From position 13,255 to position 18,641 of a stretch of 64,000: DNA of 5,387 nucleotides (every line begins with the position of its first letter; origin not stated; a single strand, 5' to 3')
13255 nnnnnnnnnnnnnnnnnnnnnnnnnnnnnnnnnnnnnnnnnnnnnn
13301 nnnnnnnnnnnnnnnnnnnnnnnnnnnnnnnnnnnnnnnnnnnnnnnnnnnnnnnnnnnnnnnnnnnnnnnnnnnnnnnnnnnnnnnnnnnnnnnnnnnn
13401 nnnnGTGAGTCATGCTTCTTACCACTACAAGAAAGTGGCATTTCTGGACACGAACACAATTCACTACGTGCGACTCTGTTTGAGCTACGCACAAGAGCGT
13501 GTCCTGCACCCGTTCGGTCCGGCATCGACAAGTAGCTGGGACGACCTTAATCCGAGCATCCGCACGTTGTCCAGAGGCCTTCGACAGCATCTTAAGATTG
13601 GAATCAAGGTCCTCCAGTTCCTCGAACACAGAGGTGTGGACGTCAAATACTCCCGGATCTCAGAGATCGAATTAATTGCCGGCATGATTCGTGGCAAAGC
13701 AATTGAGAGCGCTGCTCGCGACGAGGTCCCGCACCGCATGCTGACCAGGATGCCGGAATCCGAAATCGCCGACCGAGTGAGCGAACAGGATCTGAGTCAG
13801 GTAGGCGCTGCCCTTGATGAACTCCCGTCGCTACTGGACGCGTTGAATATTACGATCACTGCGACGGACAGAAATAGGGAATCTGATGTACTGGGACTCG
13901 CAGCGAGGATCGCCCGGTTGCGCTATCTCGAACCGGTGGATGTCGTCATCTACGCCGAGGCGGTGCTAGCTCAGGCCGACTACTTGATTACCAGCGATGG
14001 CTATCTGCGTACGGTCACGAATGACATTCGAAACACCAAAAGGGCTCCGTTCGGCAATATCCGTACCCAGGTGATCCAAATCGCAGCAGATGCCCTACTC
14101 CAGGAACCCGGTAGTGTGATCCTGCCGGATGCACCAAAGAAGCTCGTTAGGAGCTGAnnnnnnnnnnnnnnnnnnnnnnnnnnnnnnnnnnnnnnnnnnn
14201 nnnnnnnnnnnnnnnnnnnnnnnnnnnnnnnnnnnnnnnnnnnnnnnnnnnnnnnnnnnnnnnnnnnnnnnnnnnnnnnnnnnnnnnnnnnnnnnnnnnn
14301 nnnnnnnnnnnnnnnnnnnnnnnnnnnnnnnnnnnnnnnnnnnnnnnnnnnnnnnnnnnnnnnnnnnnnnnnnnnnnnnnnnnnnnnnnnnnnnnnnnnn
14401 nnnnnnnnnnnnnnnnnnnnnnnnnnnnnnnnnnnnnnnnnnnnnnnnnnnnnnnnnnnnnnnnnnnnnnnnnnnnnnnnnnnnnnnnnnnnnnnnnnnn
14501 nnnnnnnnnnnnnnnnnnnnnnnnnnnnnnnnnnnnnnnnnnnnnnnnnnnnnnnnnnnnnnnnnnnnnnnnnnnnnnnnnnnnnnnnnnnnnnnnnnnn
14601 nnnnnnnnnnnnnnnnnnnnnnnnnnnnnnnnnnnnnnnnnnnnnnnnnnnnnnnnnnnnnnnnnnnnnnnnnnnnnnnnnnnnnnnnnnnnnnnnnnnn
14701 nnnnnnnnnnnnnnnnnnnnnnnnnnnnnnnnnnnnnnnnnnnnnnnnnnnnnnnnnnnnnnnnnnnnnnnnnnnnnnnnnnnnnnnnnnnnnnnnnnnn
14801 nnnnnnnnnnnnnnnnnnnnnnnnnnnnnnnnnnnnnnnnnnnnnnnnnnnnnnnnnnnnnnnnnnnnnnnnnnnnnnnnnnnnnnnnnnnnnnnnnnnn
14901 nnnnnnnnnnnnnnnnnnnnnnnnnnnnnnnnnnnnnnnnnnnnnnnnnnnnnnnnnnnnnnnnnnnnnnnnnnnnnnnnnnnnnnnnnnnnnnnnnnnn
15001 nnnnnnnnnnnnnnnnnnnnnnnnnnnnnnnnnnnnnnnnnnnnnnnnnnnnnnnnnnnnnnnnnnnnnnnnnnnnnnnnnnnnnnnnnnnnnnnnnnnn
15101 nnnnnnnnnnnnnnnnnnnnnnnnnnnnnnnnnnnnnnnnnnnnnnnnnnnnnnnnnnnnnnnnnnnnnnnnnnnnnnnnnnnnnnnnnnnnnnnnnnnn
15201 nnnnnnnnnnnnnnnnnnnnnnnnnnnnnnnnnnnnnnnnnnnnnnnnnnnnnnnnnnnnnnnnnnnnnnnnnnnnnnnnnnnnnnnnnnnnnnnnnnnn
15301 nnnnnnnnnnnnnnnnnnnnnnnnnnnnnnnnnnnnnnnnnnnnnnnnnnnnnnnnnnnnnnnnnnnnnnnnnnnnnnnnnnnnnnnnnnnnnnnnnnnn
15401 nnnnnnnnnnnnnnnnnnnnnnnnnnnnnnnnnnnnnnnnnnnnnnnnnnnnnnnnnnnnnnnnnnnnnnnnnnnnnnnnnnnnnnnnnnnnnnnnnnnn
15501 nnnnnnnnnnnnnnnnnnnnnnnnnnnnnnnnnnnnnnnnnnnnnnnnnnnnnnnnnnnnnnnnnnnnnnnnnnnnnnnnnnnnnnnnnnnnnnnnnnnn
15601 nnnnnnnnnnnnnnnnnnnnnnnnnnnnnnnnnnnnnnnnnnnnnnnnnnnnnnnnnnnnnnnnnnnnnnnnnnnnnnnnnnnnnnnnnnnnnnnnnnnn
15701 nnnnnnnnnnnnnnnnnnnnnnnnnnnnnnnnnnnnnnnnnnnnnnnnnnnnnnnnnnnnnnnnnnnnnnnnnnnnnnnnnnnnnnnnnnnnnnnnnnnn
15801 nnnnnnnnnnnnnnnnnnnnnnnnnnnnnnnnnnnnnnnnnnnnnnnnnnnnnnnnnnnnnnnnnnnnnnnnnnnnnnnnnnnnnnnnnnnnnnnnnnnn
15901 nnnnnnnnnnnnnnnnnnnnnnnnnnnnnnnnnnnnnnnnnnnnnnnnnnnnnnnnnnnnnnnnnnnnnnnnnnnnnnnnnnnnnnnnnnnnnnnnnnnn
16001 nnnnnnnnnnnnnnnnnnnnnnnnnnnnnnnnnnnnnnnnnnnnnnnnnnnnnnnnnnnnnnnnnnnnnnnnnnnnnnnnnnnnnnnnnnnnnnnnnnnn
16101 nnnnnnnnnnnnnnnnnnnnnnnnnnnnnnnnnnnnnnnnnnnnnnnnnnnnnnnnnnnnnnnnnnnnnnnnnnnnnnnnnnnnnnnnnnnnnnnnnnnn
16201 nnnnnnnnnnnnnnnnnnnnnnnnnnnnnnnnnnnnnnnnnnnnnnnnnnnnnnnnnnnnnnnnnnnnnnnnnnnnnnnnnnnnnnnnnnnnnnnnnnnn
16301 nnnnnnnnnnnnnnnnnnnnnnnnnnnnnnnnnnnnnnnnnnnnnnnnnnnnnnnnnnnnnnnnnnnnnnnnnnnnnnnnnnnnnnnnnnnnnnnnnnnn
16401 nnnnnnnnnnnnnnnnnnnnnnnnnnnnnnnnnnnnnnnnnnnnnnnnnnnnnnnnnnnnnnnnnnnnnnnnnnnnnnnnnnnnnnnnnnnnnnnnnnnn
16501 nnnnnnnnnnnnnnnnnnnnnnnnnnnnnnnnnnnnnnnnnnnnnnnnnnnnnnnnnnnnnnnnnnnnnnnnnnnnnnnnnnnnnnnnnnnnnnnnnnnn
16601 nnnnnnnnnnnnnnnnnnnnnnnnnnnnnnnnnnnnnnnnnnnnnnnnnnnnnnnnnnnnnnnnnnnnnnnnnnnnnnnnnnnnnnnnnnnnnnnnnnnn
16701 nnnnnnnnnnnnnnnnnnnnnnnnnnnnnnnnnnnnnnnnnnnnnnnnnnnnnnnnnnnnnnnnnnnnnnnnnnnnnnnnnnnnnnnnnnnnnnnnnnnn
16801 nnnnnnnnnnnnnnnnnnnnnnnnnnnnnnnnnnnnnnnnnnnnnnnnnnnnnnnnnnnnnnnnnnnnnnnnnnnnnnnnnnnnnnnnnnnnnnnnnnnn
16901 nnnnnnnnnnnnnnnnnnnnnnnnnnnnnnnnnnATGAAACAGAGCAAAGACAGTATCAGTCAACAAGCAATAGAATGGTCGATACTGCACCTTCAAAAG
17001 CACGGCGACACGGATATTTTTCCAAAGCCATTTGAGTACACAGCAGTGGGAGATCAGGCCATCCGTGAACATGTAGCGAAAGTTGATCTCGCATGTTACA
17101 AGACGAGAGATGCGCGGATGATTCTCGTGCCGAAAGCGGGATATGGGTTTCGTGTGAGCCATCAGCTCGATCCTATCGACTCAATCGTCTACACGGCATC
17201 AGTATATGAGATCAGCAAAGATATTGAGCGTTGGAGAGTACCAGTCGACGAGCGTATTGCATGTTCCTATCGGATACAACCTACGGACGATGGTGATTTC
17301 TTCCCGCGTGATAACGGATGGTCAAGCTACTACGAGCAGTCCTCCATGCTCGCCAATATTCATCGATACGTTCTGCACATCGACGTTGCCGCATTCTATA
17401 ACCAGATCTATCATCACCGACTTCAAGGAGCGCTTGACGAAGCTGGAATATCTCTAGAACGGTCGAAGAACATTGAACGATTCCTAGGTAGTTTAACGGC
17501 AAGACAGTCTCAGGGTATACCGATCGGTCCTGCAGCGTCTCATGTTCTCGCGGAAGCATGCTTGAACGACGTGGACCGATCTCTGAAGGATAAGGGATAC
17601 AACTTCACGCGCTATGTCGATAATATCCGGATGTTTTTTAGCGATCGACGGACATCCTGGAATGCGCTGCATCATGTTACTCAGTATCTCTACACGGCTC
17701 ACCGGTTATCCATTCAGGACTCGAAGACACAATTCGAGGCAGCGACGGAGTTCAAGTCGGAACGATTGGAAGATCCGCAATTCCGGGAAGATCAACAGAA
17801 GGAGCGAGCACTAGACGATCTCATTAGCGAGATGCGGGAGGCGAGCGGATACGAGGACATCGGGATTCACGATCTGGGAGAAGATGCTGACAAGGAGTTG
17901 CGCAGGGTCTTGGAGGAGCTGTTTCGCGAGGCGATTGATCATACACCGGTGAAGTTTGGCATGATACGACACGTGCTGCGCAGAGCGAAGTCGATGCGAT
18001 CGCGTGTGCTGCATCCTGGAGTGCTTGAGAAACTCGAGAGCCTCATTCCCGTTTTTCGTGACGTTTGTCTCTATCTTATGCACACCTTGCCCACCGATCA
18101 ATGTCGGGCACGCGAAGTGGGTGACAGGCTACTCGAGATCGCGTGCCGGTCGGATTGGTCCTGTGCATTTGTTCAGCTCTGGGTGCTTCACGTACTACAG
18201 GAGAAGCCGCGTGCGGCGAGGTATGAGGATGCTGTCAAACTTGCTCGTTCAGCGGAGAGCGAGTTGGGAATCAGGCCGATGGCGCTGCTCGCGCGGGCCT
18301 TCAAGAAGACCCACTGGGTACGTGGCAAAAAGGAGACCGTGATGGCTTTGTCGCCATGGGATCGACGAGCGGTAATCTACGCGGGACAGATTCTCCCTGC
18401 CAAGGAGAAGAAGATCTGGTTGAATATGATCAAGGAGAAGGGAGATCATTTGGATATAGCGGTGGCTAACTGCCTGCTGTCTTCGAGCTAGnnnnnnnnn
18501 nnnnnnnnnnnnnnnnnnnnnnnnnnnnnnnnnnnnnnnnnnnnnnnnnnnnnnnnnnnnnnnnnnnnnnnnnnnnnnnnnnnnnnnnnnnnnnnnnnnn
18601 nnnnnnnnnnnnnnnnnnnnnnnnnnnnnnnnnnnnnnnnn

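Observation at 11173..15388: Candidate new defence system: wHTH + AAA+ ATPase + PIN nuclease + N4-type DNA methyltransferase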

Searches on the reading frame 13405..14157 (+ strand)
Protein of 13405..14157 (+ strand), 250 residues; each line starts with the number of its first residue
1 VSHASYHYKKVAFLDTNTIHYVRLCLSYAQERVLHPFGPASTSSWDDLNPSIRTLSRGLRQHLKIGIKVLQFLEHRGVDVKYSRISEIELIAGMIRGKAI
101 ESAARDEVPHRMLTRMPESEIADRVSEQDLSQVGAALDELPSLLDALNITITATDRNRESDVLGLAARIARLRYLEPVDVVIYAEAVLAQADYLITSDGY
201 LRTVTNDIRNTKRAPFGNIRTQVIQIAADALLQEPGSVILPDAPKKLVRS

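Call 3: search_protein_families(library=pfam, proteins=[window:13405-14157:+], max_evalue=1)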
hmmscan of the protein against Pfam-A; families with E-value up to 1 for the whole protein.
window:13405-14157:+ (250 aa): 0 families

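Call 4: search_protein_families(library=padloc, proteins=[window:13405-14157:+], max_evalue=1)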
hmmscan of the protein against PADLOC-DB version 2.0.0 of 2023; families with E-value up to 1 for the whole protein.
window:13405-14157:+ (250 aa): 0 families

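Call 5: search_protein_families(library=ncbifam, proteins=[window:13405-14157:+], max_evalue=1)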
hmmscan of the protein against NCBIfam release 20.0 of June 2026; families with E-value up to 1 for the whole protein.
window:13405-14157:+ (250 aa): 0 families

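Call 6: find_homologous_proteins(query=window:13405-14157:+)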
Query window:13405-14157:+ (250 aa): 16 proteins with E <= 0.001 among 2463 candidates.
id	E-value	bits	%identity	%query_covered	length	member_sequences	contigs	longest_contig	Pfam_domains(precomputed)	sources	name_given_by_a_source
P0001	1.5e-88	314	99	63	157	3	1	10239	-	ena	-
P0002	5.6e-45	172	42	94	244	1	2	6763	-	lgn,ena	-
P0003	3.7e-44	169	41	94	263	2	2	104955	-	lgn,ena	-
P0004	4.3e-44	169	42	95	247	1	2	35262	-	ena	-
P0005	4.7e-44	169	42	89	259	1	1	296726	-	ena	-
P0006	2.8e-43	166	40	94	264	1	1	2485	-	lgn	-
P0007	3.1e-42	163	39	94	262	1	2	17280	-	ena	-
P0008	9.0e-42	161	41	98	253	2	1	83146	-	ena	-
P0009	9.7e-42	161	42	95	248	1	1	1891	-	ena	-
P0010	2.9e-41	160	39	94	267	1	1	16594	-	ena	-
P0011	3.8e-40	156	42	87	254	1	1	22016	-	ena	-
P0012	1.8e-39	154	40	94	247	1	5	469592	-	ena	-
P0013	5.6e-39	152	39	94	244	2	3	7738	-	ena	-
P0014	1.3e-37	148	40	94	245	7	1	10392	-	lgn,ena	-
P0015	1.8e-35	141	38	95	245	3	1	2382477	-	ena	-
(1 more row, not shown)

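Call 8: find_encoding_contigs(protein=P0015, flank=8000, max_places=3)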
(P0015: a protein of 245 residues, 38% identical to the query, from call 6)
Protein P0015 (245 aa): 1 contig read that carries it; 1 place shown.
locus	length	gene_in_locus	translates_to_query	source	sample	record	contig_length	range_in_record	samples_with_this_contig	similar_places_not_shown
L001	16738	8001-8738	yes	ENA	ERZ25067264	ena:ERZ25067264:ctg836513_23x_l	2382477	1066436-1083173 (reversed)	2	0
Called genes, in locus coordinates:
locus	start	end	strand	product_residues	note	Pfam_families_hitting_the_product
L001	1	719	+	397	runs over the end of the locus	PF00561:Abhydrolase_1, PF12697:Abhydrolase_6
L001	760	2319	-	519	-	PF00474:SSF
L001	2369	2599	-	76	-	PF24696:UGSC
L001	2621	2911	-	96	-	PF24696:UGSC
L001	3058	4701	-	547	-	PF00578:AhpC-TSA, PF08534:Redoxin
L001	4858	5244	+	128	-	PF05345:He_PIG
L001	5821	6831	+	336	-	-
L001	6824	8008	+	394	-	PF10923:BrxC_BrxD (faint), PF13191:AAA_16 (faint), PF13401:AAA_22 (weak), PF05729:NACHT (faint)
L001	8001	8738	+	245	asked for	-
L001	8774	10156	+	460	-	PF01555:N6_N4_Mtase (faint)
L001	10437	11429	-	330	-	PF01156:IU_nuc_hydro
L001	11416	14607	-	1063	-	PF13620:CarboxypepD_reg, PF07715:Plug (weak), PF00593:TonB_dep_Rec_b-barrel (weak), PF25183:OMP_b-brl_4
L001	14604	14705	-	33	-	-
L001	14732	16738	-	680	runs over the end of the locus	PF01011:PQQ, PF13360:PQQ_2 (faint)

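Call 9: find_encoding_contigs(protein=P0012, flank=8000, max_places=3)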
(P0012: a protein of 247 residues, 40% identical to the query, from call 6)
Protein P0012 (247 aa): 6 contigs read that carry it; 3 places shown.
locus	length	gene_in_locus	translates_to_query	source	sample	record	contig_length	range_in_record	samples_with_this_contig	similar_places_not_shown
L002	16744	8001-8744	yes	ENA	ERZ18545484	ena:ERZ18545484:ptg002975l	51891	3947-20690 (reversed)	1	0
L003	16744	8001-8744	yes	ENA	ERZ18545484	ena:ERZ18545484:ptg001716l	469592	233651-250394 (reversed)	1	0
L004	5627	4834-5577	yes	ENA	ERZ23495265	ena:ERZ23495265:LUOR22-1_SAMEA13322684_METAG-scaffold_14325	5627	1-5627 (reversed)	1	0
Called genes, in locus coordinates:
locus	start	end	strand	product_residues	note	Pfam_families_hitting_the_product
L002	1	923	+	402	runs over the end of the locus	PF07592:DDE_Tnp_ISAZ013, PF13592:HTH_33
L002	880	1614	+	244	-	PF00717:Peptidase_S24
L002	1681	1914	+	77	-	-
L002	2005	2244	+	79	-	-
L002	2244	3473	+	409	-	PF20464:MmeI_N, PF20465:MmeI_hel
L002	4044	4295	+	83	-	-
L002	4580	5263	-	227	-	PF11867:T1RH-like_C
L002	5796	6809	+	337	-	-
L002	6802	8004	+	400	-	PF13191:AAA_16 (faint), PF13401:AAA_22 (weak), PF05729:NACHT (faint)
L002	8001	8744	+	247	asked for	-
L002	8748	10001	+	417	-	PF01555:N6_N4_Mtase (faint), PF01170:UPF0020 (faint)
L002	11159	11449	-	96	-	-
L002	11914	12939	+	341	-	PF01548:DEDD_Tnp_IS110, PF02371:Transposase_20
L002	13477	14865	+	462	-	PF00078:RVT_1, PF08388:GIIM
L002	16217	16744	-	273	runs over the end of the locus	PF01695:IstB_IS21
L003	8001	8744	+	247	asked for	-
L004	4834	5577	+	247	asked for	-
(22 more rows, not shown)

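Call 10: find_encoding_contigs(protein=P0005, flank=8000, max_places=3)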
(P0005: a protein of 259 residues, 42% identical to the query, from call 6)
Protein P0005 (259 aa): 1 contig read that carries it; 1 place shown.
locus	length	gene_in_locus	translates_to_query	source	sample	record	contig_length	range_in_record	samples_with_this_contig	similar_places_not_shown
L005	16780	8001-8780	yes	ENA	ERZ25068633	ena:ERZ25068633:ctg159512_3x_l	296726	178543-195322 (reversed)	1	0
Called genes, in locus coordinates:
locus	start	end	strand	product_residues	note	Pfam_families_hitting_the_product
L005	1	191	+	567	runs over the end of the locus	PF00749:tRNA-synt_1c, PF03950:tRNA-synt_1c_C, PF20974:tRNA-synt_1c_C2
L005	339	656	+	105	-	-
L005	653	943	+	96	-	PF15731:MqsA_antitoxin, PF13560:HTH_31 (faint), PF01381:HTH_3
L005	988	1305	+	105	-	-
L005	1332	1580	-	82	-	-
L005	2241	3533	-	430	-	-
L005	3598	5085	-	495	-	PF00749:tRNA-synt_1c, PF19269:Anticodon_2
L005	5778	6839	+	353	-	-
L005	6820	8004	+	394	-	PF10923:BrxC_BrxD (faint), PF13401:AAA_22 (weak)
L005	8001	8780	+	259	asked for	-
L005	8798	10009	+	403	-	PF01555:N6_N4_Mtase, PF01170:UPF0020 (faint)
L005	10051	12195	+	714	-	PF01555:N6_N4_Mtase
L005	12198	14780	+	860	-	PF04851:ResIII, PF27151:YagJ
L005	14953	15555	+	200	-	-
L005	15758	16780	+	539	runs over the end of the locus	PF13245:AAA_19 (faint), PF00580:UvrD-helicase, PF13361:UvrD_C, PF13538:UvrD_C_2 (weak)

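Call 22: predict_structure(alignment_id=A1)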
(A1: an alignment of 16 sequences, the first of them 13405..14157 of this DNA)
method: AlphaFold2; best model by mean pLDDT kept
length: 250 residues; sequences in the alignment: 16
mean_pLDDT: 88.0   pTM: 0.85
mean pLDDT of the five models: 88.0, 86.6, 86.4, 84.2, 81.8
residues with pLDDT >= 90: 158; 70-90: 67; 50-70: 19; < 50: 6
segments of 3 or more residues with pLDDT < 50: 1-5
pLDDT, mean of each block of 10 residues (from residue 1): 60 94 90 75 58 79 90 91 91 93 92 90 95 91 89 87 93 92 96 95 95 92 95 95 80
secondary structure, 60 per line:
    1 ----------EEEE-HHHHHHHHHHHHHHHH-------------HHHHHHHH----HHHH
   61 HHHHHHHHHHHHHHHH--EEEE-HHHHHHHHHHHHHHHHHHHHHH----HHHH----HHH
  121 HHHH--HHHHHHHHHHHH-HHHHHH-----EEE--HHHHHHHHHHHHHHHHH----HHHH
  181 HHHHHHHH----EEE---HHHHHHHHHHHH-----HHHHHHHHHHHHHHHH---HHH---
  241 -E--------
elements in order: E11-14 H16-31 H45-52 H57-76 E79-82 H84-105 H110-113 H118-124 H127-138 H140-145 E151-153 H156-172 H177-188 E193-195 H199-210 H216-231

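Call 25: fold_search(model_id=the predicted structure, library=pdb)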
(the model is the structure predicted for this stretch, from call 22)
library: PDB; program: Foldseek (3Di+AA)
matches with E <= 10: 337; with E <= 0.001: 0
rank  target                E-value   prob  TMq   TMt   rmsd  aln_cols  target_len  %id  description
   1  1y82_A                1.4e-02  1.00  0.35  0.54  10.1       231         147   10  Conserved hypothetical protein Pfu-367848-001 from Pyrococcus furiosus (released 2005-01-25)
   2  3zvk_B                1.7e-02  1.00  0.34  0.58   6.2       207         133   15  Crystal structure of VapBC2 from Rickettsia felis bound to a DNA fragment from their promoter (released 2011-12-14)
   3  3zvk_A                1.7e-02  1.00  0.33  0.55   6.4       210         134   15  Crystal structure of VapBC2 from Rickettsia felis bound to a DNA fragment from their promoter (released 2011-12-14)
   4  5ecw_A                2.2e-02  1.00  0.33  0.55   6.1       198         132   15  Structure of the Shigella flexneri VapC mutant D7A (released 2016-02-17)
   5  3tnd_A                4.4e-02  0.99  0.31  0.52   8.0       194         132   15  Crystal structure of Shigella flexneri VapBC toxin-antitoxin complex (released 2011-11-02)
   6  1y82_D                4.4e-02  0.99  0.30  0.49   6.3       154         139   14  Conserved hypothetical protein Pfu-367848-001 from Pyrococcus furiosus (released 2005-01-25)
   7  8wmm_G                4.6e-02  1.00  0.36  0.62   6.8       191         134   12  Structure of CbCas9-PcrIIC1 complex bound to 28-bp DNA substrate (20-nt complementary) (released 2024-06-05)
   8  1y82_B                4.8e-02  0.98  0.30  0.46   6.2       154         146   14  Conserved hypothetical protein Pfu-367848-001 from Pyrococcus furiosus (released 2005-01-25)
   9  3zvk_C                5.6e-02  1.00  0.34  0.58   5.2       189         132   14  Crystal structure of VapBC2 from Rickettsia felis bound to a DNA fragment from their promoter (released 2011-12-14)
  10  5h4h_B                5.6e-02  0.97  0.32  0.50  11.0       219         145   10  Structure of PIN-domain protein (VapC4 toxin) from Pyrococcus horikoshii determined at 2.2 A resolution (released 2016-11-23)
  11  1v96_B                7.2e-02  0.98  0.35  0.55  10.6       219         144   10  Crystal structure of hypothetical protein of unknown function from pyrococcus horikoshii OT3 (released 2005-02-01)
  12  6sd6_C                7.5e-02  0.99  0.34  0.56   5.7       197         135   16  Structure of VapBC from Shigella sonnei (released 2020-08-26)
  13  9h6a_A                8.3e-02  0.99  0.33  0.55   6.1       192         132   14  Crystal structure of the E. coli F-plasmid VapBC toxin-antitoxin complex (released 2024-12-18)
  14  7vwo_A                8.3e-02  0.98  0.34  0.53   6.1       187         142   15  TA complex from Mycobacterium tuberculosis (released 2022-11-16)
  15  1ye5_B                1.4e-01  0.95  0.34  0.53  10.3       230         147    9  Crystal structure of hypothetical protein of unknown function from pyrococcus horikoshii OT3 (released 2005-05-17)
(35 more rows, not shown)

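Call 26: find_related_loci(query=A1, collection=genome_contigs, flank=8000)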
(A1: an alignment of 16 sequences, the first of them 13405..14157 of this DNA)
Query A1 (250 aa) in genome_contigs; peptide patterns used: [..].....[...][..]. (x = any residue, [..] = any of these).
38 stretches matched a pattern; 28 encode a relative of the query (tblastn E <= 1e-3); 28 distinct loci.
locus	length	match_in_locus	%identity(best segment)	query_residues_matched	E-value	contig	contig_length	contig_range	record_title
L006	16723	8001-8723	40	9-250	5e-51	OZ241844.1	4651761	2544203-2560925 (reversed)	MAG: Gammaproteobacteria bacterium isolate b2f91a66-62b5-4ede-8c01-8c7eaef895eb genome assembly, chromosome: 1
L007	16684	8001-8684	37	8-236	1e-50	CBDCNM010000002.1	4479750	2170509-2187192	MAG: Candidatus Latescibacterota bacterium isolate f150df7c-f474-47d5-8e53-e740a55afba2 genome assembly, contig: contig_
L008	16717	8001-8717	40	8-243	4e-49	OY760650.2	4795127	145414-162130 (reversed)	MAG: Terriglobia bacterium isolate 5d79d33f-5ea2-468b-941e-0445094ce055 genome assembly, chromosome: 1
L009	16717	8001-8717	41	1-245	3e-48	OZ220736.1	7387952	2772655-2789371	MAG: Vicinamibacterales bacterium isolate e96e4bd8-36b5-4932-a7c8-d2011ef2eb69 genome assembly, chromosome: 1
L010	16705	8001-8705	39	10-243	1e-47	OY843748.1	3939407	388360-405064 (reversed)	MAG: bacterium isolate 9408d56b-0626-48ff-8cc4-40385ffb9045 genome assembly, chromosome: 1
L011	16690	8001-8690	41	9-243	8e-47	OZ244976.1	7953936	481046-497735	MAG: Vicinamibacterales bacterium isolate 759df215-7f35-4b58-97f0-56a84cd7420d genome assembly, chromosome: 2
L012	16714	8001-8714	38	9-243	2e-45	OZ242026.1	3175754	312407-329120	MAG: Nitrospirales bacterium isolate ad4af3c8-44ab-4a5f-8523-14f9326d4af7 genome assembly, chromosome: 1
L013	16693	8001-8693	40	9-243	2e-44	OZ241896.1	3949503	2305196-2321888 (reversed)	MAG: Vicinamibacterales bacterium isolate 33c84dbd-3a66-4f2e-aaf6-8813f582eb9b genome assembly, chromosome: 1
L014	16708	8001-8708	40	11-247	1e-44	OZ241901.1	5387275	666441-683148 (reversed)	MAG: Gammaproteobacteria bacterium isolate 65898e9d-28f9-48af-9959-824c109e8cbf genome assembly, chromosome: 1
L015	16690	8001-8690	40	9-243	3e-45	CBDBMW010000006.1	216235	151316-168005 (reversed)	MAG: Vicinamibacterales bacterium isolate 13d22264-7de1-4b98-b19c-9e6517fe1a61 genome assembly, contig: contig_5, whole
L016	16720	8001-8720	38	8-243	2e-43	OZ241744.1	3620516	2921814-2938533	MAG: uncultured Candidatus Binatia bacterium isolate 1a802767-3803-4637-ab5b-ce8b9f0f9348 genome assembly, chromosome: 1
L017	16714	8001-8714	36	9-243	5e-43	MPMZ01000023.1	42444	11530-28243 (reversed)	MAG: Nitrospira sp. bin75 NODE_1483_length_42444_cov_12.5218_ID_2965, whole genome shotgun sequence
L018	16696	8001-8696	38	9-243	2e-42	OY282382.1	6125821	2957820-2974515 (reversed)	MAG: uncultured Vicinamibacterales bacterium isolate e65da963-7c29-4b68-91ce-224fd25ea74c genome assembly, chromosome: 1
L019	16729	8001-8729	38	9-250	8e-42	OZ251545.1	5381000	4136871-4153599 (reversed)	MAG: Gammaproteobacteria bacterium isolate 804a2bfb-9c7e-4e06-b795-02af6ddb82b1 genome assembly, chromosome: 1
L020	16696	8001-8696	37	8-243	4e-42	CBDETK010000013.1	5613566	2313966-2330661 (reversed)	MAG: Candidatus Latescibacterota bacterium isolate f082a9f0-9724-465d-94e5-cd8c9e52f731 genome assembly, contig: contig_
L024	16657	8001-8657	40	11-232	5e-41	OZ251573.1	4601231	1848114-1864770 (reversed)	MAG: Spirochaetia bacterium isolate 136ba4c7-3ba6-41ec-ab90-2fabde2105be genome assembly, chromosome: 1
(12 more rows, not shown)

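Call 59: search_dna_similar(query=window:13405-14157:+, collection=plasmids, mode=protein, max_evalue=0.001)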
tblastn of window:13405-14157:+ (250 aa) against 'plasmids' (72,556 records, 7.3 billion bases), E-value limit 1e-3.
No match.

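Call 70: search_protein_families(library=pfam, alignment_id=A5, max_evalue=0.00001)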
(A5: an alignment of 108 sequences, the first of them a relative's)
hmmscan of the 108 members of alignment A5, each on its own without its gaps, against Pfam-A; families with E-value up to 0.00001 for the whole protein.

A. member 1, L001:5241-5753:+ (170 aa): 0 families

B. families by the number of members that match (of 108 scanned): 72 families (the first 25 are shown)
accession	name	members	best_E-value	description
PF04851.21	ResIII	8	3.1e-29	Type III restriction enzyme, res subunit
PF18766.7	SWI2_SNF2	6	4.6e-56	SWI2/SNF2 ATPase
PF00270.35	DEAD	6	2.7e-08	DEAD/DEAH box helicase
PF04313.20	HSDR_N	5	3.2e-26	Type I restriction enzyme R protein N terminus (HSDR_N)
PF13175.12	AAA_15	5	1.2e-23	AAA ATPase domain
PF13304.12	AAA_21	5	1.3e-21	AAA domain, putative AbiEii toxin, Type IV TA system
PF22679.2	T1R_D3-like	5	5.8e-19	Type I restriction enzyme subunit R domain 3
PF02463.25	SMC_N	5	7.4e-18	RecF/RecN/SMC N terminal domain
PF01420.25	Methylase_S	4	2.3e-25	Type I restriction modification DNA specificity domain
PF11398.14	DUF2813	4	2.7e-11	Protein of unknown function (DUF2813)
PF13476.12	AAA_23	4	8.7e-11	AAA domain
PF00004.35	AAA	2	1.6e-30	ATPase family associated with various cellular activities (AAA)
PF04465.17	DUF499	2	4.8e-30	Protein of unknown function (DUF499)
PF00589.27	Phage_integrase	2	4.6e-25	Phage integrase family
PF13356.12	Arm-DNA-bind_3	2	6.3e-11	Arm DNA-binding domain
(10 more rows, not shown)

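Call 76: search_protein_families(library=pfam, proteins=[L024:8752-9432:+], max_evalue=0.01)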
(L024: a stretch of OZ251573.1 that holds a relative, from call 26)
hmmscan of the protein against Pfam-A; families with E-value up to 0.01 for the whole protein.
L024:8752-9432:+ (226 aa): 1 family
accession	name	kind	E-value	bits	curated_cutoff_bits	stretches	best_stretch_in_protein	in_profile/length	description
PF09986.15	DUF2225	-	7.5e-06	26.2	21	1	4-177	2-186/214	Uncharacterized protein conserved in bacteria (DUF2225)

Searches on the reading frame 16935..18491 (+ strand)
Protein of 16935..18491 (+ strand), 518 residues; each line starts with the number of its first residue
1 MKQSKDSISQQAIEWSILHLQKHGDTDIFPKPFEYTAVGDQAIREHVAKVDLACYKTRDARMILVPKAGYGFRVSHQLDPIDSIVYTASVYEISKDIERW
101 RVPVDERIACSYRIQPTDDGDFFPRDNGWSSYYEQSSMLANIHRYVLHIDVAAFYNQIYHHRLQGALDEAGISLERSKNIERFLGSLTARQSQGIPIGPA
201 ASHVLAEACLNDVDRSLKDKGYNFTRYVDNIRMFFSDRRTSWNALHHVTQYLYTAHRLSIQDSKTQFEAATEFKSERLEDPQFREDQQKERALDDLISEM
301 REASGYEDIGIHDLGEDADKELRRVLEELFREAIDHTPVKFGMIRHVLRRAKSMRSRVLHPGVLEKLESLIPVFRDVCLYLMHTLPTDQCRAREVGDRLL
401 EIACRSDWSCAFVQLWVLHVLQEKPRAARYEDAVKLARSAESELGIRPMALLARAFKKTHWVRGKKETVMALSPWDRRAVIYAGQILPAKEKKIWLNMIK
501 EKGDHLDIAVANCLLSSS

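Call 21: search_protein_families(library=pfam, proteins=[window:16935-18491:+], max_evalue=0.001)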
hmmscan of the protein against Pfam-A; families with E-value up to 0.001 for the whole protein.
window:16935-18491:+ (518 aa): 1 family
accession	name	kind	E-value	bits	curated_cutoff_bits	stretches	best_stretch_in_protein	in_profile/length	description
PF00078.32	RVT_1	-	1.4e-11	45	29.6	1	143-271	67-196/205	Reverse transcriptase (RNA-dependent DNA polymerase)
